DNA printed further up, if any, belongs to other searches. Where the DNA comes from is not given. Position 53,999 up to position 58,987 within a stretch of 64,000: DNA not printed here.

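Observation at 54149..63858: Tandem pair of ~1560-aa gingipain-like C25 peptidases with proprotein-convertase P-domains and T9SS sorting tails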

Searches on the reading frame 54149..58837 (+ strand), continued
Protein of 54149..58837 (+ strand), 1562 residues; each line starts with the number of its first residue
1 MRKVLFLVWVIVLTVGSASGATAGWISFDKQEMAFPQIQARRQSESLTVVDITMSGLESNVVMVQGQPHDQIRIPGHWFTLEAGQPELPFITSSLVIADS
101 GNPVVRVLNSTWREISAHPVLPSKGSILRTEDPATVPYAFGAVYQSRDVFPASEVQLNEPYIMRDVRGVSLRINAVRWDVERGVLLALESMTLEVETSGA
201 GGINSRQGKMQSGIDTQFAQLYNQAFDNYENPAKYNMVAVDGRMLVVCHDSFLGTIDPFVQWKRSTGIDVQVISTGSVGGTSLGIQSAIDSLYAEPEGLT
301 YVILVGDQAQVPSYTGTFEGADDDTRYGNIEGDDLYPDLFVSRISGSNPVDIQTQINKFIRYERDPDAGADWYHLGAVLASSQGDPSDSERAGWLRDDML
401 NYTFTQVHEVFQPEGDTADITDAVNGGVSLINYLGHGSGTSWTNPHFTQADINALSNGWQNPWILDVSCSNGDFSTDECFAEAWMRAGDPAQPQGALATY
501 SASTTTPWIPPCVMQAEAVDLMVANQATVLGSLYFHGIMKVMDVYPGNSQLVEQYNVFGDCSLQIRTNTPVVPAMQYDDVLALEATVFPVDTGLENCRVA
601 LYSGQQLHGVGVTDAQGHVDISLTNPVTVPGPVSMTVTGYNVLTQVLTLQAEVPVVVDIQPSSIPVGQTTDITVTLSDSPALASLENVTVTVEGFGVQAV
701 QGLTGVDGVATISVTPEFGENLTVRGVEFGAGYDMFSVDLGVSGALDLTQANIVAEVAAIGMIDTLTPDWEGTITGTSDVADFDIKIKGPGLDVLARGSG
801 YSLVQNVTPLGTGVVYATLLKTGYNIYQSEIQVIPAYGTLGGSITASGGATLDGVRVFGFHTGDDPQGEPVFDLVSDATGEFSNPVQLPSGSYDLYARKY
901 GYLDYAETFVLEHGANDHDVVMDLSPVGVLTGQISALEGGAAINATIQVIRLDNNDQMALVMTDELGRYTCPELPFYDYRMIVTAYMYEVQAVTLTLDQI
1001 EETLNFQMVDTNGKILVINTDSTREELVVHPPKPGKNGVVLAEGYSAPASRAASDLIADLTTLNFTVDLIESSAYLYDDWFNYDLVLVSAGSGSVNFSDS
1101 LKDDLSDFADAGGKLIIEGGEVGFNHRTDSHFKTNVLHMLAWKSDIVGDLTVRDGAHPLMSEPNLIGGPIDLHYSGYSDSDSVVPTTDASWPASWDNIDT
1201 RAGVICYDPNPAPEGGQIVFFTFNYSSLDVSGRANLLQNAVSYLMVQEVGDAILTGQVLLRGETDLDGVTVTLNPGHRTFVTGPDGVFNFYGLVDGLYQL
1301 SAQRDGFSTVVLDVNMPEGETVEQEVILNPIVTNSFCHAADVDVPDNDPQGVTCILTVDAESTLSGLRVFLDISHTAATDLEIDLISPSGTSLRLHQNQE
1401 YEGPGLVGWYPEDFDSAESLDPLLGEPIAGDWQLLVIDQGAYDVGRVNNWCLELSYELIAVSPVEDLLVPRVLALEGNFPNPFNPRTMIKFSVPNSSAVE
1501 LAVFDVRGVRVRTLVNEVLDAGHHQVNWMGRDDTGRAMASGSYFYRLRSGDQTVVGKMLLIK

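Call 11: find_encoding_contigs(protein=P0019, flank=10000, max_places=3)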
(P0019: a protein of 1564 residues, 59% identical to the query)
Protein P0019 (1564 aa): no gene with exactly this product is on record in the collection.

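Call 13: find_encoding_contigs(protein=P0001, flank=10000, max_places=3)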
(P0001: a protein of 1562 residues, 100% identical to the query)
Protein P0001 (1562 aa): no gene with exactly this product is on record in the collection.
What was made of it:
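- On T9SS type A cargo: The core components were not in the window, and the source contig could not be retrieved (calls 11, 13).
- Tried and rejected: Source contig: look-ups of P0019 and P0001 found nothing on record (calls 11, 13), so the gene downstream of B and the rest of the genome could not be read.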

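Call 15: find_encoding_contigs(protein=P0006, flank=10000, max_places=2)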
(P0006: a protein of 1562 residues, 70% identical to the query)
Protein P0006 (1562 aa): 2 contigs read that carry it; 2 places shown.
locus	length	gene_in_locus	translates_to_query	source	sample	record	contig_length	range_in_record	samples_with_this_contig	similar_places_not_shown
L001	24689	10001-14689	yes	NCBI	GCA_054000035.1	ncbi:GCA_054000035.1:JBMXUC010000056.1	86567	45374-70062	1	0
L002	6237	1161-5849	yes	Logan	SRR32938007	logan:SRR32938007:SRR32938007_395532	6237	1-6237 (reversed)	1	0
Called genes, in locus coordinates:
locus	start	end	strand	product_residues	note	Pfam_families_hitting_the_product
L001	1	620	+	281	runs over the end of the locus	PF00929:RNase_T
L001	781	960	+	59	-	-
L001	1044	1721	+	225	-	-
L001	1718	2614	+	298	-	-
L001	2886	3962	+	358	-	PF00512:HisKA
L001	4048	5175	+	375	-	PF02518:HATPase_c, PF00072:Response_reg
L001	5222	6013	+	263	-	-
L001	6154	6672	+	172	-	PF01475:FUR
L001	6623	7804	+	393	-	PF01168:Ala_racemase_N, PF00842:Ala_racemase_C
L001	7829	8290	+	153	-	PF05099:TerB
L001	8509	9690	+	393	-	-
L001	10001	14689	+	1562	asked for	PF08126:Propeptide_C25, PF01364:Peptidase_C25, PF13715:CarbopepD_reg_2 (faint), PF13860:FlgD_ig (faint), PF13620:CarboxypepD_reg, PF01483:P_proprotein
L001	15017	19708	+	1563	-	PF08126:Propeptide_C25, PF01364:Peptidase_C25, PF13715:CarbopepD_reg_2 (faint), PF13620:CarboxypepD_reg, PF22904:NOMO1-like_2nd (faint), PF13620:CarboxypepD_reg, PF01483:P_proprotein, PF13860:FlgD_ig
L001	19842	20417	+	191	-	-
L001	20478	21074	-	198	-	-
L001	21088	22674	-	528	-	PF16980:CitMHS_2, PF03600:CitMHS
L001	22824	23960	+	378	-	PF13439:Glyco_transf_4, PF13477:Glyco_trans_4_2 (weak), PF13579:Glyco_trans_4_4, PF20706:GT4-conflict, PF00534:Glycos_transf_1, PF13692:Glyco_trans_1_4, PF13524:Glyco_trans_1_2 (weak)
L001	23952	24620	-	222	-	PF01914:MarC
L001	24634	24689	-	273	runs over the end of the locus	PF05552:MS_channel_1st_1, PF00924:MS_channel_2nd (weak)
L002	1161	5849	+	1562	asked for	PF08126:Propeptide_C25, PF01364:Peptidase_C25, PF13715:CarbopepD_reg_2 (faint), PF13860:FlgD_ig (faint), PF13620:CarboxypepD_reg, PF01483:P_proprotein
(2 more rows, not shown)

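Call 16: find_encoding_contigs(protein=P0030, flank=10000, max_places=2)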
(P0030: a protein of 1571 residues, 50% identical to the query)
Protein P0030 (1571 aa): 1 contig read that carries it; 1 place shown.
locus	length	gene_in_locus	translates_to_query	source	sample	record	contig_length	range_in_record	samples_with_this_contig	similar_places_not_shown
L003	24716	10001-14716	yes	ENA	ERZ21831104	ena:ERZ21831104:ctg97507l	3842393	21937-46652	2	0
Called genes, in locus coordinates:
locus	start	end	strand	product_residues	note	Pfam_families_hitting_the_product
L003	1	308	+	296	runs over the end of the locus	PF00929:RNase_T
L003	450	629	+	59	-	-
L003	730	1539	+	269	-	-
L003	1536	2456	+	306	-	-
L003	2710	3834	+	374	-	PF00512:HisKA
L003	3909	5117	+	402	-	PF02518:HATPase_c, PF00072:Response_reg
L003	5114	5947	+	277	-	-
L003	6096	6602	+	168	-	PF01475:FUR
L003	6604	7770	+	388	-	PF01168:Ala_racemase_N, PF00842:Ala_racemase_C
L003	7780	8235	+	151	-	PF05099:TerB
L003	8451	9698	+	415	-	-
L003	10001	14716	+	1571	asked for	PF08126:Propeptide_C25, PF01364:Peptidase_C25, PF22904:NOMO1-like_2nd (faint), PF13715:CarbopepD_reg_2 (faint), PF13620:CarboxypepD_reg, PF01483:P_proprotein, PF13860:FlgD_ig, PF18962:Por_Secre_tail (weak)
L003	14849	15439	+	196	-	-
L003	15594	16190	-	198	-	-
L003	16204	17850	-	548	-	PF16980:CitMHS_2, PF03600:CitMHS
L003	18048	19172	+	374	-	PF13439:Glyco_transf_4, PF13477:Glyco_trans_4_2 (weak), PF13579:Glyco_trans_4_4, PF20706:GT4-conflict, PF00534:Glycos_transf_1, PF13692:Glyco_trans_1_4, PF13524:Glyco_trans_1_2 (weak)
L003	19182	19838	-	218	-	PF01914:MarC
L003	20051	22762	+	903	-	PF19313:DUF5916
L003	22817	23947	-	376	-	PF01844:HNH, PF14279:HNH_5 (weak)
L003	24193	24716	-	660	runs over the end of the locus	PF07733:DNA_pol3_alpha, PF17657:DNA_pol3_finger, PF14579:HHH_6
